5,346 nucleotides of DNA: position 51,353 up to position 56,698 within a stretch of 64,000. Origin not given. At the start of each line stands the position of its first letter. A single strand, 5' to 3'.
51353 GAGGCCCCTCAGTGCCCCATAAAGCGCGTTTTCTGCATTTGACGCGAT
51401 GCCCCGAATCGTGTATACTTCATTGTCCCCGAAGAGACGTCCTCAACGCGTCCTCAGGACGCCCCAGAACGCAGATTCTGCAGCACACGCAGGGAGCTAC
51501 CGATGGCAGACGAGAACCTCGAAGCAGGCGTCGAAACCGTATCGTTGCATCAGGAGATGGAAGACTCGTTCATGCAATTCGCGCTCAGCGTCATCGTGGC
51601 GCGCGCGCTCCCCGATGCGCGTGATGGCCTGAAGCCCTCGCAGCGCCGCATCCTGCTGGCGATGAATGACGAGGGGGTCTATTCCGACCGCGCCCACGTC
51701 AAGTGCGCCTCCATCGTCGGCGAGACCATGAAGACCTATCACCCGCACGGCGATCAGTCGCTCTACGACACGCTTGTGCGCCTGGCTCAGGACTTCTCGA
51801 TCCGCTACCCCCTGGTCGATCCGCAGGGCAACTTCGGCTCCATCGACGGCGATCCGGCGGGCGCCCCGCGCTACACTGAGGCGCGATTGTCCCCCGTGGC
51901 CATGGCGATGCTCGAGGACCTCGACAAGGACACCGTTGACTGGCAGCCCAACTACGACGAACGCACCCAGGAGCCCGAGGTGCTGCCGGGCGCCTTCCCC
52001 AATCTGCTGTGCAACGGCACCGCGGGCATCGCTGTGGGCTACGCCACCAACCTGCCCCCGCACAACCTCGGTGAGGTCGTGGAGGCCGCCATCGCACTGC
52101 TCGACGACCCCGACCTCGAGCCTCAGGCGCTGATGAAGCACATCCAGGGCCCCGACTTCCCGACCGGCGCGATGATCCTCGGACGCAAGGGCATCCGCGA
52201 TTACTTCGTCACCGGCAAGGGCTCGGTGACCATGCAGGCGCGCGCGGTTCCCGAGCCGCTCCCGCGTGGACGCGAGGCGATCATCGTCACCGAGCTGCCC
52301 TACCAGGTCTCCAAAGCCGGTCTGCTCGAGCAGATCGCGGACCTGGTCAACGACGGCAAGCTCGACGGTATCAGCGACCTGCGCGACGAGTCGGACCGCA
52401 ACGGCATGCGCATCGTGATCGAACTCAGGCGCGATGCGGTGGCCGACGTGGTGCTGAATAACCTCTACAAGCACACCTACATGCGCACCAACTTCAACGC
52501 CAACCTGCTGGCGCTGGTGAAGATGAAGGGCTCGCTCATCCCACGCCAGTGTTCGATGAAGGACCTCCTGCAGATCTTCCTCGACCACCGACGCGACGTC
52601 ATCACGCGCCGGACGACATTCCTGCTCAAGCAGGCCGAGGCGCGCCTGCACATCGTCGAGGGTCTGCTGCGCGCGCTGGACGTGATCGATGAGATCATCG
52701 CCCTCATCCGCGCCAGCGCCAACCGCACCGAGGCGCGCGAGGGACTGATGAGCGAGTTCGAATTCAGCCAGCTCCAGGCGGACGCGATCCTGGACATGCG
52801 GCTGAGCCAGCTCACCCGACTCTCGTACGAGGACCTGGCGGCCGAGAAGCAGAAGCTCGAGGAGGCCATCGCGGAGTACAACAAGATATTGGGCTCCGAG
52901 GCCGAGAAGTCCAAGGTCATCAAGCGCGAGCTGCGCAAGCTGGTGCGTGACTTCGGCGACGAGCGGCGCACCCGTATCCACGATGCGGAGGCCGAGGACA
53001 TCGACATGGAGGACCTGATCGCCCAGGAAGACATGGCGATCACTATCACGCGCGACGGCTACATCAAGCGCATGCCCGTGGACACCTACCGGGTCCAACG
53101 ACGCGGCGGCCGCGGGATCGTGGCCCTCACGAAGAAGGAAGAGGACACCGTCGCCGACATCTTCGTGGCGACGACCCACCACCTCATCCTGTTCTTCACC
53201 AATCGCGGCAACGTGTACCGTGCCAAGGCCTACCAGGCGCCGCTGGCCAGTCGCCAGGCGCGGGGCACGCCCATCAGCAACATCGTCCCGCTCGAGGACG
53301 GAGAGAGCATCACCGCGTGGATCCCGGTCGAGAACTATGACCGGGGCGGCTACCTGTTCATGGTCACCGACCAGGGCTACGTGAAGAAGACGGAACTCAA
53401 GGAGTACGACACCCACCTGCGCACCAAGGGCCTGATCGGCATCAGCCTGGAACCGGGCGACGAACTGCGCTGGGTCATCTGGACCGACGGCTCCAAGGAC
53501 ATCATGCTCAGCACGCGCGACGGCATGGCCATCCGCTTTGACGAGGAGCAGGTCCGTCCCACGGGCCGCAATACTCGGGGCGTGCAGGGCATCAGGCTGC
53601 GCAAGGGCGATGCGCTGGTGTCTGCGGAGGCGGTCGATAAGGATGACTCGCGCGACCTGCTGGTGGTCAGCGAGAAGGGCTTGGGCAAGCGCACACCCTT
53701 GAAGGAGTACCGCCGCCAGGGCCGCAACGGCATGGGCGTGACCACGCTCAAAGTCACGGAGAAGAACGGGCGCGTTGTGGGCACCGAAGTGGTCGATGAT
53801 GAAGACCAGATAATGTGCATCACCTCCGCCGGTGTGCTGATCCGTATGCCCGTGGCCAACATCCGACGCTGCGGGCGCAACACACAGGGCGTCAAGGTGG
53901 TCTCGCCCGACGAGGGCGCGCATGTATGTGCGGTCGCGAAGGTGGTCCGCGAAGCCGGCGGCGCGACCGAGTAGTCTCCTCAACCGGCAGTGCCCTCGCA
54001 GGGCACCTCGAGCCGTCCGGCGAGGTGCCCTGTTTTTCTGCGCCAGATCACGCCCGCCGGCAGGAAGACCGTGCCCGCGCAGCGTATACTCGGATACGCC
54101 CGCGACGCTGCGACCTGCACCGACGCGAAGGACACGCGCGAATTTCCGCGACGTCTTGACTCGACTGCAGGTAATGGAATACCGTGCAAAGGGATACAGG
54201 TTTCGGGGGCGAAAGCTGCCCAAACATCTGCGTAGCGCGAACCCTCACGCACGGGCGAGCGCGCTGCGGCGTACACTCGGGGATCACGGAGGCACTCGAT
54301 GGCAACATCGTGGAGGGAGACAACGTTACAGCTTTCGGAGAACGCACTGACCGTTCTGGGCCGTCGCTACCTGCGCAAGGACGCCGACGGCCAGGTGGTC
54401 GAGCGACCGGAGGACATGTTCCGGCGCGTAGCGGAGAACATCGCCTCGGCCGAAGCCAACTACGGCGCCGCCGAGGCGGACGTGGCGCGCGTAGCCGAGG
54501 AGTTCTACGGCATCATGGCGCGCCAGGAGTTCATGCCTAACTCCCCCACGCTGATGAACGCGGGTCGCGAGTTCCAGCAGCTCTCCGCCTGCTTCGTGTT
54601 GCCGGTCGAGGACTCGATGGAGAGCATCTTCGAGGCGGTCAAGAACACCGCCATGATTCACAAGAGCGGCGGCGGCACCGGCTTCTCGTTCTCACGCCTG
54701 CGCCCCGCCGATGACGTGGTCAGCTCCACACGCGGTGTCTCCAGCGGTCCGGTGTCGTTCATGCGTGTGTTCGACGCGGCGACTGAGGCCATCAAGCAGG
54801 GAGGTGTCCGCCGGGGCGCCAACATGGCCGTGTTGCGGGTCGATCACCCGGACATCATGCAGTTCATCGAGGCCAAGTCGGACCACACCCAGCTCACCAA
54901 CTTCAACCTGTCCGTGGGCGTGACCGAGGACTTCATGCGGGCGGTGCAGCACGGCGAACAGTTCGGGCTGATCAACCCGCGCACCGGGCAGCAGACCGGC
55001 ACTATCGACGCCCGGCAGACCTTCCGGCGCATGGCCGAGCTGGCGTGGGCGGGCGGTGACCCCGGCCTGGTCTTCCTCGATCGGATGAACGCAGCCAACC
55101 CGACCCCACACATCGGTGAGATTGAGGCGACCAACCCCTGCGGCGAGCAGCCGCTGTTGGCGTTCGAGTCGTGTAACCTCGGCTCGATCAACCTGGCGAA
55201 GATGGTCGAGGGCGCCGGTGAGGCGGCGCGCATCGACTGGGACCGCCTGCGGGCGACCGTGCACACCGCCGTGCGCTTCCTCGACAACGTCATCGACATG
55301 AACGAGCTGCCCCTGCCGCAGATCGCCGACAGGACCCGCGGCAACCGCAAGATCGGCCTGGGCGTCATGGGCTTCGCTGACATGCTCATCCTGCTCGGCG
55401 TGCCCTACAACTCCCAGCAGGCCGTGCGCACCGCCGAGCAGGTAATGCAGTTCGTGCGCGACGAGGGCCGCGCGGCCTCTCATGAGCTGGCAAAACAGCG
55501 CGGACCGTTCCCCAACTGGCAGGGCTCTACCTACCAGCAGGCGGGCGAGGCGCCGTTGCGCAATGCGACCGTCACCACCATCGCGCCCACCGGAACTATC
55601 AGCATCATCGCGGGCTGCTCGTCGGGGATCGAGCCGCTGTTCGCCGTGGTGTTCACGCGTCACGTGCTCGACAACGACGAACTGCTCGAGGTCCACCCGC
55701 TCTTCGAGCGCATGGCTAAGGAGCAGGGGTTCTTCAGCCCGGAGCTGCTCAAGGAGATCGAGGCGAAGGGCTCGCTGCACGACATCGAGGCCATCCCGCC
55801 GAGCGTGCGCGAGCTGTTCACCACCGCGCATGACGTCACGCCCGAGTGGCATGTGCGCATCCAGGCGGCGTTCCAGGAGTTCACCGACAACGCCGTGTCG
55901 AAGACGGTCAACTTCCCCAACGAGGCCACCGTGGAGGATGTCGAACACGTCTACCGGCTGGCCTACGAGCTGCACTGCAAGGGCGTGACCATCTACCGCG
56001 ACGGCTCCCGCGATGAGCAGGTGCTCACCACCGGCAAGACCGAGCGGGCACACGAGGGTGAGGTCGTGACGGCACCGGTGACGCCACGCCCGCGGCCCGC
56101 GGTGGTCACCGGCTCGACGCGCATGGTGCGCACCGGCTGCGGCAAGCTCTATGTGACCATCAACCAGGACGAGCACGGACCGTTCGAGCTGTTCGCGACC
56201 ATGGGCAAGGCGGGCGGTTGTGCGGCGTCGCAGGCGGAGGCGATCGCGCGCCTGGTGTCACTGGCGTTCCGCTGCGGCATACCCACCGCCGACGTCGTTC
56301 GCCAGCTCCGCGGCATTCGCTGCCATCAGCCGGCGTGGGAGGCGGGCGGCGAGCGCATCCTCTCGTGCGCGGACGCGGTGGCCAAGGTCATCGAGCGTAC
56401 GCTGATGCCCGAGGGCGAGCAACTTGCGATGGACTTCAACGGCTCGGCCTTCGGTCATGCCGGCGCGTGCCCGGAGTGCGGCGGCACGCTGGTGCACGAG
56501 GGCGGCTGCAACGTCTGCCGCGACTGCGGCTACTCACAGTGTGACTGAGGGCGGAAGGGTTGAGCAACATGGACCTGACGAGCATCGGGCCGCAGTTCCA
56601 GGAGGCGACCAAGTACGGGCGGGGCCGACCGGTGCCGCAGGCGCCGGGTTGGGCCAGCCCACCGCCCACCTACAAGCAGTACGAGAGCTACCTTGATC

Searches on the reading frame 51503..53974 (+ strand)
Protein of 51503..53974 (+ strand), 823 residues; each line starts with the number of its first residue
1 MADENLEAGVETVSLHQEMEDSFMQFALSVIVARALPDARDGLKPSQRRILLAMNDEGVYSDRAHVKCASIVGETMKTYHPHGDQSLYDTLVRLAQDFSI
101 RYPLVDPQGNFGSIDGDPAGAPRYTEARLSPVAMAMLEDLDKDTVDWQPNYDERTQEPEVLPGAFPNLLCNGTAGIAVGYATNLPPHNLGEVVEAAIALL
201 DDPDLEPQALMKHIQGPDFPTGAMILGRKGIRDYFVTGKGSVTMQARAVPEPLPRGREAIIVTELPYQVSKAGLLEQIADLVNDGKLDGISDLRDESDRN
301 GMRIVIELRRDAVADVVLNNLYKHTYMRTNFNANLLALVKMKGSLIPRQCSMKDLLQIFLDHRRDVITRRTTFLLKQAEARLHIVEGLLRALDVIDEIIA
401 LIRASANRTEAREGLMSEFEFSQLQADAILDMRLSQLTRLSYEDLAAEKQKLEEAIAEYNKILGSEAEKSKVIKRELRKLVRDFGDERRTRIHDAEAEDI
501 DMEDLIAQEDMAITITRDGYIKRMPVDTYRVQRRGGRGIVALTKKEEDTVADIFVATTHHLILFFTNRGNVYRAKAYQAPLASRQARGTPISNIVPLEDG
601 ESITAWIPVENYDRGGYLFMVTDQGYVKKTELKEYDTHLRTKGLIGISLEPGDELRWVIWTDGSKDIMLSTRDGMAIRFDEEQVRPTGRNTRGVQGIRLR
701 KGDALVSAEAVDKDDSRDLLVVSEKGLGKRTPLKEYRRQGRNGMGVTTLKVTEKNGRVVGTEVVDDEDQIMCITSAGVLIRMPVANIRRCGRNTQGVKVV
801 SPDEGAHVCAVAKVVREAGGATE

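Call 56: search_protein_families(library=pfam, proteins=[window:51503-53974:+], max_evalue=0.000001)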
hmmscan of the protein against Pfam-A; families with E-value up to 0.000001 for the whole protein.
window:51503-53974:+ (823 aa): 2 families
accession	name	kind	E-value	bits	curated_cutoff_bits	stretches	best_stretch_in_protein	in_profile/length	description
PF00521.26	DNA_topoisoIV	-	1.8e-155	518.5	31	1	34-477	1-431/432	DNA gyrase/topoisomerase IV, subunit A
PF03989.18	DNA_gyraseA_C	-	4.5e-74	244.1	27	6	666-711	2-47/48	DNA gyrase C-terminal domain, beta-propeller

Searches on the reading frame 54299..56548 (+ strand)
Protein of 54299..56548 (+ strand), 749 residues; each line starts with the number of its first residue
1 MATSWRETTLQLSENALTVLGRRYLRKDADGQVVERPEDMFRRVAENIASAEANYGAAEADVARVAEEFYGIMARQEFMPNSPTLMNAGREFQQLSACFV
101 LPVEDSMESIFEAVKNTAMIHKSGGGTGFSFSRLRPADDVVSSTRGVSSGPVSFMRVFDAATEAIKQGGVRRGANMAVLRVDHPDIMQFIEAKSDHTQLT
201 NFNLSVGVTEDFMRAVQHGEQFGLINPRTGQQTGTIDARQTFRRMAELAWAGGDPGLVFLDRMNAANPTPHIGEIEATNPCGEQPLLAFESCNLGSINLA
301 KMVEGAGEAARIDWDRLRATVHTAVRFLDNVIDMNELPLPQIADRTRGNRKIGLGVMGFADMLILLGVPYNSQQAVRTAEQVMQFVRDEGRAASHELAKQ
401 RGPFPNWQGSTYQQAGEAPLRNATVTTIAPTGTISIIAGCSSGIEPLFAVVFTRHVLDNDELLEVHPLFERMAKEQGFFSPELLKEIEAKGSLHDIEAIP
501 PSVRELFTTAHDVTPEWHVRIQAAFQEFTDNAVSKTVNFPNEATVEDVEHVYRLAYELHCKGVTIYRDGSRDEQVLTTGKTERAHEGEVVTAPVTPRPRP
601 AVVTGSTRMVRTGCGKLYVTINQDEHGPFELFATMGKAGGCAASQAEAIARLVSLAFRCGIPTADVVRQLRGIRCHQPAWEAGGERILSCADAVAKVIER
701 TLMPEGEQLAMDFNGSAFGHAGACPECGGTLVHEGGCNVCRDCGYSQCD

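Call 56: search_protein_families(library=pfam, proteins=[window:54299-56548:+], max_evalue=0.000001)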
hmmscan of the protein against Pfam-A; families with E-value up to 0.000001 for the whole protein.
window:54299-56548:+ (749 aa): 3 families
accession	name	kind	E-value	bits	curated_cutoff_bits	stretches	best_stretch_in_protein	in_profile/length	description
PF02867.20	Ribonuc_red_lgC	-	1.5e-140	469.7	23.9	1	96-566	1-523/523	Ribonucleotide reductase, barrel domain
PF00317.26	Ribonuc_red_lgN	-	1.2e-25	89.8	28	1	11-92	2-76/77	Ribonucleotide reductase, all-alpha domain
PF12637.14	TSCPD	-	1.4e-22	80.2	22.8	1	610-701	7-87/88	TSCPD domain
